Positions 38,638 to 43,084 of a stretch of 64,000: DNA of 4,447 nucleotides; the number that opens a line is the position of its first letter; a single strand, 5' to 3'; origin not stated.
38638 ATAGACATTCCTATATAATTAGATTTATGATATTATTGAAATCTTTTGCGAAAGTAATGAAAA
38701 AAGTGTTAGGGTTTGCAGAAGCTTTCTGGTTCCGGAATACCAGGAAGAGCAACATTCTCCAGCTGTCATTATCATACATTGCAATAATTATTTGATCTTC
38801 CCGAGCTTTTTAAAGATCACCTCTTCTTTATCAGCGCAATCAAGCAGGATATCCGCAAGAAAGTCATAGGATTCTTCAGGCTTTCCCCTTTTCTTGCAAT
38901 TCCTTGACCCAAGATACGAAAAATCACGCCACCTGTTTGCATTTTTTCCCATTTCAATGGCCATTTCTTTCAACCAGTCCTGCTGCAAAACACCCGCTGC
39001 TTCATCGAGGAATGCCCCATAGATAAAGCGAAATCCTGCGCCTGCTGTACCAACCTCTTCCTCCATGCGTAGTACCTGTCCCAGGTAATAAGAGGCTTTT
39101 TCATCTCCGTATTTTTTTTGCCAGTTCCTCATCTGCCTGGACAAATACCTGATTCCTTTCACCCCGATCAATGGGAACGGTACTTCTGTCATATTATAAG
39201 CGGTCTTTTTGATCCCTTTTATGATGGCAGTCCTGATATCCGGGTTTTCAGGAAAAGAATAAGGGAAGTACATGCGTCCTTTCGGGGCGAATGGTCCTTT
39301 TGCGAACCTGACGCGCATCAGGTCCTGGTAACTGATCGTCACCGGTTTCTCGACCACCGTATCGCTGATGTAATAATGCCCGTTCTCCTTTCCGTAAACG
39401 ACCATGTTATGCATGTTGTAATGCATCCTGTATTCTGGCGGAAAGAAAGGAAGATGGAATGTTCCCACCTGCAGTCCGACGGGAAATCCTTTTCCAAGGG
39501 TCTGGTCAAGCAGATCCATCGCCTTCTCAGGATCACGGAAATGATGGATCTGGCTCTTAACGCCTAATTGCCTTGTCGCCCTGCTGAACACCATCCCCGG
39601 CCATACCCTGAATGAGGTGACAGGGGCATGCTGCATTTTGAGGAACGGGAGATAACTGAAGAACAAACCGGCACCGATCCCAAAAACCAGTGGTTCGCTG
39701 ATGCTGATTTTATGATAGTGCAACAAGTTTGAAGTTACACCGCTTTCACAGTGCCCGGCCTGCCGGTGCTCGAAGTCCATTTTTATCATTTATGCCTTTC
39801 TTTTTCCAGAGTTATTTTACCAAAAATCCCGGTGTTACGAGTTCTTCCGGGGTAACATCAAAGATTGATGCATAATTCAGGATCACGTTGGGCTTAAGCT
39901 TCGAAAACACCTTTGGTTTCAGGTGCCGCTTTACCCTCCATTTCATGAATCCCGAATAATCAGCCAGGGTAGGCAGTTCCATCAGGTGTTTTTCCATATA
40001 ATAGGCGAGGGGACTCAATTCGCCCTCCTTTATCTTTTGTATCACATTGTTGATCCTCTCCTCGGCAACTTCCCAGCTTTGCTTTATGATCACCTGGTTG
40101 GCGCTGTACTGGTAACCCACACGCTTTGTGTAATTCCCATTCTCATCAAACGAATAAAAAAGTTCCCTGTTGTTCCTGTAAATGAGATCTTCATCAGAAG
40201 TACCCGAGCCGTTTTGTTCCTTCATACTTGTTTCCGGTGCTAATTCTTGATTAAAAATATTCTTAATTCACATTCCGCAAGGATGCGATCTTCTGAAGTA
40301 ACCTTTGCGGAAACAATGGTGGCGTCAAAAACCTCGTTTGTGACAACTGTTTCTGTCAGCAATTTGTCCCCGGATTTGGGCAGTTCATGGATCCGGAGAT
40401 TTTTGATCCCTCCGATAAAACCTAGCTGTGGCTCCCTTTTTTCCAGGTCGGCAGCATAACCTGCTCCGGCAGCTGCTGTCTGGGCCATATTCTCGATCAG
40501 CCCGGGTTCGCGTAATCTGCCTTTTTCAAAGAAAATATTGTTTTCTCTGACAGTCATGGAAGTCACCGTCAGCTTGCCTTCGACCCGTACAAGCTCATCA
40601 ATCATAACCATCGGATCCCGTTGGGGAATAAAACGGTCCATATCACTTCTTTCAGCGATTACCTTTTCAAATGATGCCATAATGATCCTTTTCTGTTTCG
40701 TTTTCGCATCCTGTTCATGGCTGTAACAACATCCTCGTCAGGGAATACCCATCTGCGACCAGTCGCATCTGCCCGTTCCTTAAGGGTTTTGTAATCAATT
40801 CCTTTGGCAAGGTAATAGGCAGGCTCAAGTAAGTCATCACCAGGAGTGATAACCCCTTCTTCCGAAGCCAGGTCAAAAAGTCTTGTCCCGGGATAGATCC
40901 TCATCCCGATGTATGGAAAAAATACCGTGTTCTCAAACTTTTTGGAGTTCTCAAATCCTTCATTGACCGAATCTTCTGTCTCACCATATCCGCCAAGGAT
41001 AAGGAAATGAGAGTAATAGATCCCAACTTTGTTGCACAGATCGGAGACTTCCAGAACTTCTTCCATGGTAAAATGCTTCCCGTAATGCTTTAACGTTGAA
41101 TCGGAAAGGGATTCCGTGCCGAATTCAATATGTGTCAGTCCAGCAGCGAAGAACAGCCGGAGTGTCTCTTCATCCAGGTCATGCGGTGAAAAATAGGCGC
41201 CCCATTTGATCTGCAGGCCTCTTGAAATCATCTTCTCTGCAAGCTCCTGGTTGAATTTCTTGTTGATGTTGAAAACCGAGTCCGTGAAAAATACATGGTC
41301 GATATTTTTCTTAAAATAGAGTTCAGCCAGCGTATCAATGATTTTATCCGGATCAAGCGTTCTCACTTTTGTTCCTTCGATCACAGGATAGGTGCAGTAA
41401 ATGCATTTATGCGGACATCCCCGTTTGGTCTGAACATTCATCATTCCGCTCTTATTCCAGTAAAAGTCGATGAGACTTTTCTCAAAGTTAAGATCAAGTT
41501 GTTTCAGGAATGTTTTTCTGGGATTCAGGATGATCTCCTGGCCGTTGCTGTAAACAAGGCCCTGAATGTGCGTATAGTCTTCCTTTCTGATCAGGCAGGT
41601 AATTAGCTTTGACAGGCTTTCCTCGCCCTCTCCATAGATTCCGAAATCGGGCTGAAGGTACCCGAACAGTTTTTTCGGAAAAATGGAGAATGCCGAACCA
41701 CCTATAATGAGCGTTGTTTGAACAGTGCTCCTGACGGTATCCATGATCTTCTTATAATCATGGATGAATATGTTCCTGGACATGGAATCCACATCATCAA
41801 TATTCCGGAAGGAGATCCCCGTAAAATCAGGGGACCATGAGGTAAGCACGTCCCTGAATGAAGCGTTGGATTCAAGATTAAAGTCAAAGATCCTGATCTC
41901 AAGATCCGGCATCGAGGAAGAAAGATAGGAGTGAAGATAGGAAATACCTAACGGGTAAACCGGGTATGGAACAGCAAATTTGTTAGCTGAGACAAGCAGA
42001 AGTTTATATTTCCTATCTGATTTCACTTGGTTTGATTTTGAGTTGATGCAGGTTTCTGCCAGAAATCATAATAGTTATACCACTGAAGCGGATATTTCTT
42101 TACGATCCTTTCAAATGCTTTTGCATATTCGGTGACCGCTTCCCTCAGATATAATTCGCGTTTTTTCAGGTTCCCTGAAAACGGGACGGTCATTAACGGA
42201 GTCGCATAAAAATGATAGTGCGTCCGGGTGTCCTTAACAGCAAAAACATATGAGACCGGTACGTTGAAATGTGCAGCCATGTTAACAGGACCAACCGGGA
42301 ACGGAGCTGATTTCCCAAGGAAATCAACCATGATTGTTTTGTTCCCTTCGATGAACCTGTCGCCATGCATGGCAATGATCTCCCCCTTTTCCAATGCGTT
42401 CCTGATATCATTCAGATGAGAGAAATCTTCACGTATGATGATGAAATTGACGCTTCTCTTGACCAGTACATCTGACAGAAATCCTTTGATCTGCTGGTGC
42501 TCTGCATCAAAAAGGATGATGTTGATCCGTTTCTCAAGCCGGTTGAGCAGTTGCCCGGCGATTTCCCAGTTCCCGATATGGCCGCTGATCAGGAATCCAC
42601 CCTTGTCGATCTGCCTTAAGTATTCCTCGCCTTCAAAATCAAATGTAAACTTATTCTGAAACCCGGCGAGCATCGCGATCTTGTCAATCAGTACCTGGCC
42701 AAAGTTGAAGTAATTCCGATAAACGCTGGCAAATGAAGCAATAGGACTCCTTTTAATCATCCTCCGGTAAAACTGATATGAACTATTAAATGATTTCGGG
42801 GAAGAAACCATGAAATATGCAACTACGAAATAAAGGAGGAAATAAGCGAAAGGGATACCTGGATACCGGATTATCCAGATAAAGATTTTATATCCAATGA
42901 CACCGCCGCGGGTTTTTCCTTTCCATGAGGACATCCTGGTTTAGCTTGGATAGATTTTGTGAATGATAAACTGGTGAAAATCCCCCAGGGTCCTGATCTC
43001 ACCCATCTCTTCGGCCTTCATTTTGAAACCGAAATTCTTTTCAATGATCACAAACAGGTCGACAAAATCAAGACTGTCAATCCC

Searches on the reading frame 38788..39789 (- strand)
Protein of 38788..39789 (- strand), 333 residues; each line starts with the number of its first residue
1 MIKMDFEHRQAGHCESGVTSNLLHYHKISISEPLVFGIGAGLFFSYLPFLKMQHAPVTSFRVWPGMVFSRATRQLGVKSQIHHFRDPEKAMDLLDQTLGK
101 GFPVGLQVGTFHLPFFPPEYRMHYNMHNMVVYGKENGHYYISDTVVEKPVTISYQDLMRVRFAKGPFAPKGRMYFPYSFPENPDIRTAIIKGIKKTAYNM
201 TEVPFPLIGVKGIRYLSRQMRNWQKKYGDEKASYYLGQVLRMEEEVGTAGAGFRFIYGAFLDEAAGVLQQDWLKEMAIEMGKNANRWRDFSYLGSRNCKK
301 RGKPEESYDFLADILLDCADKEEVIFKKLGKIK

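Call 7: search_protein_families(library=pfam, proteins=[window:38788-39789:-], max_evalue=0.01)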
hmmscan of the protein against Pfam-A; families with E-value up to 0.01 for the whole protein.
window:38788-39789:- (333 aa): 2 families
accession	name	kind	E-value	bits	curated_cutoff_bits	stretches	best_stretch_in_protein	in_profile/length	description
PF16169.10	DUF4872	-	5.4e-52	176.5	28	1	156-329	2-173/173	Domain of unknown function (DUF4872)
PF14399.12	BtrH_N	-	2.7e-45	154.3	29.7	1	13-144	1-134/134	Butirosin biosynthesis protein H, N-terminal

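Call 13: search_protein_families(library=ncbifam, proteins=[window:38788-39789:-], max_evalue=0.00001)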
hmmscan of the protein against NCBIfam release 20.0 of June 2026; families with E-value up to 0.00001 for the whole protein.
window:38788-39789:- (333 aa): 1 family
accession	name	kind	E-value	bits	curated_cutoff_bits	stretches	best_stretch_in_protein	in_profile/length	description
NF053550.1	DarH_acyl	equivalog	1.8e-125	418.4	300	1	5-329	1-324/325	BtrH-related acyltransferase DarH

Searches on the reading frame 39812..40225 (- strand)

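Call 7: search_protein_families(library=pfam, proteins=[window:39812-40225:-], max_evalue=0.01)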
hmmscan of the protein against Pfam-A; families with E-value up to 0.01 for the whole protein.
window:39812-40225:- (137 aa): 0 families

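Call 11: search_protein_families(library=ncbifam, proteins=[window:39812-40225:-], max_evalue=0.01)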
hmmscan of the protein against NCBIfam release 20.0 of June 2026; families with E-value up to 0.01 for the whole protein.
window:39812-40225:- (137 aa): 2 families
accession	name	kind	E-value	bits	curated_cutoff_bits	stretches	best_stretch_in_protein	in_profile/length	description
NF053545.1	flexirubin_DarG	equivalog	2.7e-36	124.6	170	1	12-129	10-128/129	flexirubin biosynthesis protein DarG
NF053536.1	DarG_fam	subfamily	1.3e-34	119.1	70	1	11-130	9-128/131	DarG family dialkylresorcinol biosynthesis protein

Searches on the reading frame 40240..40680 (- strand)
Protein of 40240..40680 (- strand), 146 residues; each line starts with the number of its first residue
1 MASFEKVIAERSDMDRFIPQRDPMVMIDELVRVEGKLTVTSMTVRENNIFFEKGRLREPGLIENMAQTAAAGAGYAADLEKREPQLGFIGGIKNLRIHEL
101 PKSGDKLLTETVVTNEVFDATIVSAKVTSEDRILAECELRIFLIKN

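Call 7: search_protein_families(library=pfam, proteins=[window:40240-40680:-], max_evalue=0.01)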
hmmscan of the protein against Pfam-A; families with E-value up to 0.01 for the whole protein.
window:40240-40680:- (146 aa): 0 families

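Call 11: search_protein_families(library=ncbifam, proteins=[window:40240-40680:-], max_evalue=0.01)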
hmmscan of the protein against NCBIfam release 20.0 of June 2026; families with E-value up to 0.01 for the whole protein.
window:40240-40680:- (146 aa): 3 families
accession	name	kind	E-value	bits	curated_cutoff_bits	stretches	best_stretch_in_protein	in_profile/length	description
NF000582.1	PRK00006.1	equivalog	2e-10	40.8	113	1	13-141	4-135/137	3-hydroxyacyl-ACP dehydratase FabZ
TIGR01750.1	fabZ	equivalog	4.7e-08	33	155.15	1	13-140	5-138/141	3-hydroxyacyl-ACP dehydratase FabZ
NF009667.0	PRK13188.1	equivalog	2.2e-06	26.6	465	1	6-145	318-461/464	bifunctional UDP-3-O-[3-hydroxymyristoyl] N-acetylglucosamine deacetylase/3-hydroxyacyl-ACP dehydratase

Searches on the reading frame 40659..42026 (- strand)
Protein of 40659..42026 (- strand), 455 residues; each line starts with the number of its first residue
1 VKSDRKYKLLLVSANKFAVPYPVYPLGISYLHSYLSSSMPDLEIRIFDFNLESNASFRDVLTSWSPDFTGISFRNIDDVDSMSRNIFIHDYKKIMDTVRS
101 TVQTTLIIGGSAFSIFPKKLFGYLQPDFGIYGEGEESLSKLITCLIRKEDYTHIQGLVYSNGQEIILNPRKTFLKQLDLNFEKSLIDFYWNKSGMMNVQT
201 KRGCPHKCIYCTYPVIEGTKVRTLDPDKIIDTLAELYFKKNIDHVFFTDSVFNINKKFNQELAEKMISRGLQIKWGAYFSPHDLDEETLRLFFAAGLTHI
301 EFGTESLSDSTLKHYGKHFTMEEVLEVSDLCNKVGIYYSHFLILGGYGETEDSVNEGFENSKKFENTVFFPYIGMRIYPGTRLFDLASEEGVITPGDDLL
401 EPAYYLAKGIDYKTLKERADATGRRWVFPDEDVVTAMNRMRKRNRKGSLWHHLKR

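Call 7: search_protein_families(library=pfam, proteins=[window:40659-42026:-], max_evalue=0.01)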
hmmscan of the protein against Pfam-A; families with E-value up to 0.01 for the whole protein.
window:40659-42026:- (455 aa): 2 families
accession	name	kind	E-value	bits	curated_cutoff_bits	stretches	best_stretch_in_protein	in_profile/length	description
PF04055.27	Radical_SAM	-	3.3e-22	79.8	29.5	1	201-356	4-161/166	Radical SAM superfamily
PF02310.24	B12-binding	-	2.6e-06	27.7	32.1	1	19-141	8-120/121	B12 binding domain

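Call 11: search_protein_families(library=ncbifam, proteins=[window:40659-42026:-], max_evalue=0.01)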
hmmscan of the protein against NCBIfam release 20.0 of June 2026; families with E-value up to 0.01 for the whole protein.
window:40659-42026:- (455 aa): 30 families (the best 25 are shown)
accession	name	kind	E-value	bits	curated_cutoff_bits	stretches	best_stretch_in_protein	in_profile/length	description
TIGR04072.2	rSAM_ladder_B12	equivalog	6.5e-127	423.8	360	1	8-453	1-441/443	lipid biosynthesis B12-binding/radical SAM protein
TIGR04385.1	B12_rSAM_cofa1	equivalog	2e-56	192.1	450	1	23-415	18-420/438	B12 lower ligand biosynthesis radical SAM protein BzaD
NF045585.1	rSAM_slr0320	equivalog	7.5e-34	117.1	775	1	97-400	132-450/511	photosystem II high light acclimation radical SAM protein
TIGR04428.1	B12_rSAM_trp_MT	equivalog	4.4e-33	114.5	500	2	189-383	210-417/558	tryptophan 2-C-methyltransferase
TIGR04479.1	bcpD_PhpK_rSAM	subfamily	6.4e-31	107.3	600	1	118-365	163-410/504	PhpK family radical SAM P-methyltransferase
TIGR02026.1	BchE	equivalog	2.5e-29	102.5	481.35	1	99-393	87-393/497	magnesium-protoporphyrin IX monomethyl ester anaerobic oxidative cyclase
TIGR03471.1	HpnJ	equivalog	1.1e-26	93.7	577.6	1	176-398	180-398/472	hopanoid biosynthesis associated radical SAM protein HpnJ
NF038361.1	rSAM_Sden_1168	equivalog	1.6e-20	73.2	575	1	57-395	132-481/560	Sden_1168 family B12-binding radical SAM P-methyltransferase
TIGR04013.1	B12_SAM_MJ_1487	hypoth_equivalog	2.6e-20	72.6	251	1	90-363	58-332/382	TIGR04013 family B12-binding domain/radical SAM domain-containing protein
TIGR04014.1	B12_SAM_MJ_0865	equivalog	8.3e-20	71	360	1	90-367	56-339/434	methyl-coenzyme M reductase glutamine C-methyltransferase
TIGR04367.1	HpnR_B12_rSAM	equivalog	2.8e-18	65.7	650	1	41-343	36-332/490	hopanoid C-3 methylase HpnR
NF033070.1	rSAM_AprD4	equivalog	1e-17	64.2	500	1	193-395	194-398/456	AprD4 family radical SAM diol-dehydratase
TIGR04295.1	B12_rSAM_oligo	hypoth_equivalog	4e-15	55.4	400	1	93-318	92-315/422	TIGR04295 family B12-binding domain-containing radical SAM protein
TIGR03975.1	rSAM_ocin_1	subfamily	7.9e-14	51.1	281.85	1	127-351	183-417/606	RiPP maturation radical SAM C-methyltransferase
NF033712.0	B12_rSAM_KedN5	subfamily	2.8e-12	45.7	700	1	15-268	7-266/624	KedN5 family methylcobalamin-dependent radical SAM C-methyltransferase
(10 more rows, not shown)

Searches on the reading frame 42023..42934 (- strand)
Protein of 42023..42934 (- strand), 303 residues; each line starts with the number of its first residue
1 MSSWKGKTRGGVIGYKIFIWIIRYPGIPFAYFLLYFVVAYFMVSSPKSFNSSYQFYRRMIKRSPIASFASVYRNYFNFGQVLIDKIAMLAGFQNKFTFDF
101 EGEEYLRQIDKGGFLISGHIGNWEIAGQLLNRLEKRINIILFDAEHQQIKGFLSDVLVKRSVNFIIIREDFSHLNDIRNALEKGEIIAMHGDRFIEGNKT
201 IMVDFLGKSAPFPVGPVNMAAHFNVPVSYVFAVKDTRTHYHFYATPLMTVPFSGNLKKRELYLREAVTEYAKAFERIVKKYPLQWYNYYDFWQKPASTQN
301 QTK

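Call 7: search_protein_families(library=pfam, proteins=[window:42023-42934:-], max_evalue=0.01)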
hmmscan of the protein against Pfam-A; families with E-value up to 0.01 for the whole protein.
window:42023-42934:- (303 aa): 1 family
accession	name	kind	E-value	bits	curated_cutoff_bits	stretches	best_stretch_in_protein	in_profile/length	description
PF03279.18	Lip_A_acyltrans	-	6.2e-11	42.5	22.3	1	95-286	102-287/295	Bacterial lipid A biosynthesis acyltransferase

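Call 13: search_protein_families(library=ncbifam, proteins=[window:42023-42934:-], max_evalue=0.00001)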
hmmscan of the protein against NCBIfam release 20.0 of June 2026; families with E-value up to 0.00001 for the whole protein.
window:42023-42934:- (303 aa): 3 families
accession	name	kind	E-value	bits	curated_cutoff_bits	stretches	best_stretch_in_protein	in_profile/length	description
NF006270.0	PRK08419.1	equivalog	3.9e-12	46.1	248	1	73-288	70-284/298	lipid A biosynthesis lauroyl acyltransferase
NF005919.0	PRK07920.1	equivalog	3.2e-11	42.8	209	1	59-300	70-301/311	phosphatidylinositol mannoside acyltransferase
NF005150.0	PRK06628.1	equivalog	5.8e-08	32.5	350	1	98-294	100-290/290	lipid A biosynthesis lauroyl acyltransferase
